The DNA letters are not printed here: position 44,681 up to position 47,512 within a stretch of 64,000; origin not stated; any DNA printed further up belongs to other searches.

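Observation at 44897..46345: Divergent Gly-radical loop and expanded charged loop in the GRE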

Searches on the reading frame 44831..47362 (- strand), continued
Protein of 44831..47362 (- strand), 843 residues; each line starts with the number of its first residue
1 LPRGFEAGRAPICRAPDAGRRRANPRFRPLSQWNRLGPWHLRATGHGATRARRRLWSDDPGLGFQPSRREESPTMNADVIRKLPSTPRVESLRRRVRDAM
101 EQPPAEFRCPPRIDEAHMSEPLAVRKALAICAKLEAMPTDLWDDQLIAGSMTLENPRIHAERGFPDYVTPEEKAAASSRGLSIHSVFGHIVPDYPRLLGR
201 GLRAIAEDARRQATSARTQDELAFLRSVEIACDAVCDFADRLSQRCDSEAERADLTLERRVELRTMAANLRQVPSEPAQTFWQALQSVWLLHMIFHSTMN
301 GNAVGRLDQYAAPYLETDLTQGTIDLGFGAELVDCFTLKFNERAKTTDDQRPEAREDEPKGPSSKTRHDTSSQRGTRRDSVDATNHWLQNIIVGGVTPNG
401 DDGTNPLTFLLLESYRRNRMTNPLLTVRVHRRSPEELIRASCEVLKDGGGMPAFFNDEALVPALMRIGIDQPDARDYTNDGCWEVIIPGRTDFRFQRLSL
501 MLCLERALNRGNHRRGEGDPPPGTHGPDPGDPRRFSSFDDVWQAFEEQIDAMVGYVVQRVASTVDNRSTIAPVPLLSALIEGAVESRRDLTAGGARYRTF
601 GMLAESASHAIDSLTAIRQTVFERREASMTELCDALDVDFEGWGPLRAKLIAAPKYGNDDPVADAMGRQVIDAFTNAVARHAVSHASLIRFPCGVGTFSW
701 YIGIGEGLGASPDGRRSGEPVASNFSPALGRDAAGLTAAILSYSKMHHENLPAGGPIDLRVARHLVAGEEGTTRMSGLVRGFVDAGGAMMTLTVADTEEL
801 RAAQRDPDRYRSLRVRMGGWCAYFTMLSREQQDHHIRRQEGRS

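Call 32: fold_search(model_id=the predicted structure, library=pdb)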
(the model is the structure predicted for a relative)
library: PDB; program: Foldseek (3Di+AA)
matches with E <= 10: 270; with E <= 0.001: 70
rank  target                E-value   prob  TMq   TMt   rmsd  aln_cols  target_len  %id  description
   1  9rco_A                1.9e-46  1.00  0.80  0.78   4.9       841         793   26  1,2-propanediol dehydratase with 0.1 % glycerol additive (released 2025-06-11)
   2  9rcp_B                3.9e-46  1.00  0.81  0.79   4.6       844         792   26  1,2-propanediol dehydratase with 0.1 % 1,3-propanediol additive (released 2025-06-11)
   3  9rcq_A                1.6e-45  1.00  0.81  0.77   4.7       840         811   26  1,2-propanediol dehydratase with no ligand additives (released 2025-06-11)
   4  9rcp_C                3.0e-45  1.00  0.81  0.79   4.7       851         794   26  1,2-propanediol dehydratase with 0.1 % 1,3-propanediol additive (released 2025-06-11)
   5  1r8w_A                4.2e-45  1.00  0.80  0.78   5.4       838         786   26  Native structure of the B12-independent glycerol dehydratase from clostridium butyricum (released 2004-06-01)
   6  5i2g_A                7.0e-45  1.00  0.82  0.79   5.1       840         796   26  1,2-propanediol Dehydration in Roseburia inulinivorans; Structural Basis for Substrate and Enantiomer Selectivity (released 2016-06-01)
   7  5i2g_B                1.1e-44  1.00  0.81  0.79   5.0       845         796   26  1,2-propanediol Dehydration in Roseburia inulinivorans; Structural Basis for Substrate and Enantiomer Selectivity (released 2016-06-01)
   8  5i2a_A                2.3e-44  1.00  0.81  0.75   5.8       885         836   24  1,2-propanediol Dehydration in Roseburia inulinivorans; Structural Basis for Substrate and Enantiomer Selectivity (released 2016-06-01)
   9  5i2a_B                7.9e-44  1.00  0.81  0.75   5.7       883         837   24  1,2-propanediol Dehydration in Roseburia inulinivorans; Structural Basis for Substrate and Enantiomer Selectivity (released 2016-06-01)
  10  5fay_A                2.2e-43  1.00  0.80  0.77   5.2       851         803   24  Y208F mutant of choline TMA-lyase (released 2016-09-28)
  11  9ht9_A                4.0e-43  1.00  0.80  0.77   5.3       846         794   24  CutC in complex with inhibitor1 (released 2026-01-14)
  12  5fau_B                5.3e-43  1.00  0.79  0.77   5.4       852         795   24  wild-type choline TMA lyase in complex with choline (released 2016-09-28)
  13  5kdp_A                7.7e-43  1.00  0.79  0.76   5.1       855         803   24  E491A mutant of choline TMA-lyase (released 2016-09-28)
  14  5fau_A                8.1e-43  1.00  0.80  0.78   5.3       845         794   24  wild-type choline TMA lyase in complex with choline (released 2016-09-28)
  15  6vue_B                1.2e-42  1.00  0.80  0.77   4.7       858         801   24  wild-type choline TMA lyase in complex with 1-methyl-1,2,3,6-tetrahydropyridin-3-ol (released 2020-11-04)
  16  2f3o_A                1.4e-42  1.00  0.80  0.79   5.7       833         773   27  Crystal Structure of a glycyl radical enzyme from Archaeoglobus fulgidus (released 2006-03-07)
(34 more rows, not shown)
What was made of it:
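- On Glycyl radical enzyme superfamily (PFL-like): AF2 model TM about 0.8 to solved GREs, call 32.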

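Call 48: find_encoding_contigs(protein=P0125, flank=8000, max_places=2)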
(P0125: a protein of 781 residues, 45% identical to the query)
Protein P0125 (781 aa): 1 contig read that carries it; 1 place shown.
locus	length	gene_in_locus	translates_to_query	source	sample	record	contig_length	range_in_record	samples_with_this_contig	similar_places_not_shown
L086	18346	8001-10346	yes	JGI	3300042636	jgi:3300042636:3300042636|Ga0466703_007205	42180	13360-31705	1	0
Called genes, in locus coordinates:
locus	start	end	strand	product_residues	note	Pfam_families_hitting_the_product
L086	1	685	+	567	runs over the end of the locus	PF01514:YscJ_FliF, PF08345:YscJ_FliF_C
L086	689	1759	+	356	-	PF03448:MgtE_N (faint), PF14842:FliG_N, PF14841:FliG_M, PF14842:FliG_N, PF01706:FliG_C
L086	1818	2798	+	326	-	PF06635:T3SS_SCTL (weak), PF02108:FliH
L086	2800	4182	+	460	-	PF02874:ATP-synt_ab_N, PF00006:ATP-synt_ab, PF18269:T3SS_ATPase_C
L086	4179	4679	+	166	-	PF02050:FliJ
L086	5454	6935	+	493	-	-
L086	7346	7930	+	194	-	PF04055:Radical_SAM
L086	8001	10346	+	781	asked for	PF02901:PFL-like, PF01228:Gly_radical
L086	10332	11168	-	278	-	PF09339:HTH_IclR, PF01614:IclR_C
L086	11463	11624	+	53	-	-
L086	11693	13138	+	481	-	PF00171:Aldedh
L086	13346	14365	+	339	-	PF02733:Dak1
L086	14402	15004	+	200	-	PF02734:Dak2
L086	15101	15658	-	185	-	PF05683:Fumerase_C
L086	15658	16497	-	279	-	PF05681:Fumerase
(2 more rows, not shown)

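Call 49: find_encoding_contigs(protein=P0127, flank=8000, max_places=2)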
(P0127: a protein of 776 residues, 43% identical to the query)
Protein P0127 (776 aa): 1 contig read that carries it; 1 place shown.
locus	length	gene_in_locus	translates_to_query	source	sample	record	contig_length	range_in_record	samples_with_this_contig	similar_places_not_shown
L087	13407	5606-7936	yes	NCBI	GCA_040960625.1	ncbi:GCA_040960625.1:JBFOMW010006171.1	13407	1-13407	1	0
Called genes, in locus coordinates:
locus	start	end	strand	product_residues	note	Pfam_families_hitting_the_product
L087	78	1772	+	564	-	PF00496:SBP_bac_5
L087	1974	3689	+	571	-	PF00496:SBP_bac_5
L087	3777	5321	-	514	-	PF20250:FapA_N, PF03961:FapA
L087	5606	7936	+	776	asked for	PF02901:PFL-like, PF01228:Gly_radical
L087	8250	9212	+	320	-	PF13353:Fer4_12 (faint), PF12797:Fer4_2 (faint), PF00037:Fer4, PF13237:Fer4_10, PF14697:Fer4_21 (weak), PF12838:Fer4_7, PF13187:Fer4_9 (weak), PF04055:Radical_SAM, +2 more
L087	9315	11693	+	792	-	PF02901:PFL-like, PF01228:Gly_radical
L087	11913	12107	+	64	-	PF13340:DUF4096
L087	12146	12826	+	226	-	PF00072:Response_reg, PF00486:Trans_reg_C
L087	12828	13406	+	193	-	?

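Call 57: search_solved_structures(query=L036:8776-9948:+, max_evalue=1e-20)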
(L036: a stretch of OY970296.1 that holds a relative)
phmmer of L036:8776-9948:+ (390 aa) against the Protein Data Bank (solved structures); distinct sequences matched with E-value up to 1e-20: 32.
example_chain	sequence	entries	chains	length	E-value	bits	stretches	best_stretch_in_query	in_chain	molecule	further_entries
1vjo_A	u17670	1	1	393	3.1e-117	395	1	6-369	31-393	alanine--glyoxylate aminotransferase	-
3isl_A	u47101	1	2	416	9.8e-92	311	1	10-388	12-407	Purine catabolism protein pucG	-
4cbs_A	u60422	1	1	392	3.3e-86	292.8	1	7-369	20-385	SERINE--PYRUVATE AMINOTRANSFERASE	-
4cbr_A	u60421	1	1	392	1.5e-85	290.7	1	7-369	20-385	SERINE--PYRUVATE AMINOTRANSFERASE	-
4kyo_A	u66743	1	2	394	4.7e-84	285.8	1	7-369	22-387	Serine-pyruvate aminotransferase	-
7ns7_A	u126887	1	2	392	4.9e-84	285.7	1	7-369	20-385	L-alanine:glyoxylate aminotransferase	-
5f9s_A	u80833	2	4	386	4.9e-84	285.7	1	7-369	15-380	Serine--pyruvate aminotransferase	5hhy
1h0c_A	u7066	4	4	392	4.9e-84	285.7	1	7-369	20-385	SERINE--GLYOXYLATE AMINOTRANSFERASE | Serine--pyruvate aminotransferase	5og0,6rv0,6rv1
3r9a_A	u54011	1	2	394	5e-84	285.7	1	7-369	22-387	Serine--pyruvate aminotransferase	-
4kxk_A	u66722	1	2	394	5.2e-84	285.6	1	7-369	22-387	Serine--pyruvate aminotransferase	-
3kgw_A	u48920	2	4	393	6.1e-84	285.4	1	7-368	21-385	Alanine-glyoxylate aminotransferase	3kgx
2yob_A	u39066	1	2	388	6.2e-84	285.3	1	7-370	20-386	SERINE--PYRUVATE AMINOTRANSFERASE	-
3nnk_A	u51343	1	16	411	8.6e-84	284.9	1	9-389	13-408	Ureidoglycine-glyoxylate aminotransferase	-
2huf_A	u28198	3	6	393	1.2e-83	284.4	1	10-365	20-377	Alanine glyoxylate aminotransferase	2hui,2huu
5ofy_A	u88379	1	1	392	2.4e-83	283.4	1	7-369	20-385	Serine--pyruvate aminotransferase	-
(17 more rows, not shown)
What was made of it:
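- It is AGXT-type, matching 1vjo at 3e-117 (call 57).
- Tried and rejected: The aminotransferase is much closer to alanine-glyoxylate aminotransferase (395 bits) than to PhnW (about 125 bits) (call 57).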

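Call 58: search_solved_structures(query=L039:13163-14302:+, max_evalue=1e-20)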
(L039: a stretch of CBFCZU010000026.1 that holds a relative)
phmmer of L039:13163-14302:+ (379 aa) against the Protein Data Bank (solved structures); distinct sequences matched with E-value up to 1e-20: 70 (the best 60 are shown).
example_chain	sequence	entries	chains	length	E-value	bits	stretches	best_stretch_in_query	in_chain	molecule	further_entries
3t8q_A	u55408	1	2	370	2.8e-144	484.4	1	16-371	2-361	Mandelate racemase/muconate lactonizing enzyme family protein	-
3tcs_A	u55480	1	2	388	4.6e-144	483.6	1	16-375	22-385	Racemase, putative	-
3u4f_A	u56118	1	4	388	7.1e-137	460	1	16-375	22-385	Mandelate racemase/muconate lactonizing enzyme family protein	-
3t9p_A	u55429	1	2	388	2.1e-131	441.9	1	16-374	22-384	Mandelate racemase/muconate lactonizing enzyme family protein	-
3bjs_A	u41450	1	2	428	2.7e-41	145.3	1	23-365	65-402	Mandelate racemase/muconate lactonizing enzyme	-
3n4e_A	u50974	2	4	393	2.8e-41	145.3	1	31-369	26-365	Mandelate racemase/muconate lactonizing enzyme, C-terminal domain protein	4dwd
4ggb_A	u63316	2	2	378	3e-39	138.5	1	26-370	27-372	Putative uncharacterized protein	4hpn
3ozm_A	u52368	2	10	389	4.3e-39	138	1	29-365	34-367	Putative mandelate racemase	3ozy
3h12_A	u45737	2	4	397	4.6e-39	137.9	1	29-365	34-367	mandelate racemase | Putative mandelate racemase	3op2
2pp0_A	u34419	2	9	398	9.7e-36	127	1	26-365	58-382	L-talarate/Galactarate Dehydratase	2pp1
2pp3_A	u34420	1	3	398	2.6e-35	125.6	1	26-365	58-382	L-talarate/galactarate dehydratase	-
5olc_A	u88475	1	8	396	9e-34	120.5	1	29-365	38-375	Galactonate dehydratase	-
2qq6_A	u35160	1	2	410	5.3e-33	118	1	33-364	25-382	Mandelate racemase/muconate lactonizing enzyme-like protein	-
2ppg_A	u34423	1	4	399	6.6e-32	114.4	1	18-364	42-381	Putative isomerase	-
4h1z_A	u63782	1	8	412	1e-31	113.7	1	18-364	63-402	Enolase Q92Zs5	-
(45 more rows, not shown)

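Call 59: search_solved_structures(query=L036:5886-7151:+, max_evalue=0.00001)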
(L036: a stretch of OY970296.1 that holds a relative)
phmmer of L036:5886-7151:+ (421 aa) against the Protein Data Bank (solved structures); distinct sequences matched with E-value up to 0.00001: 0.
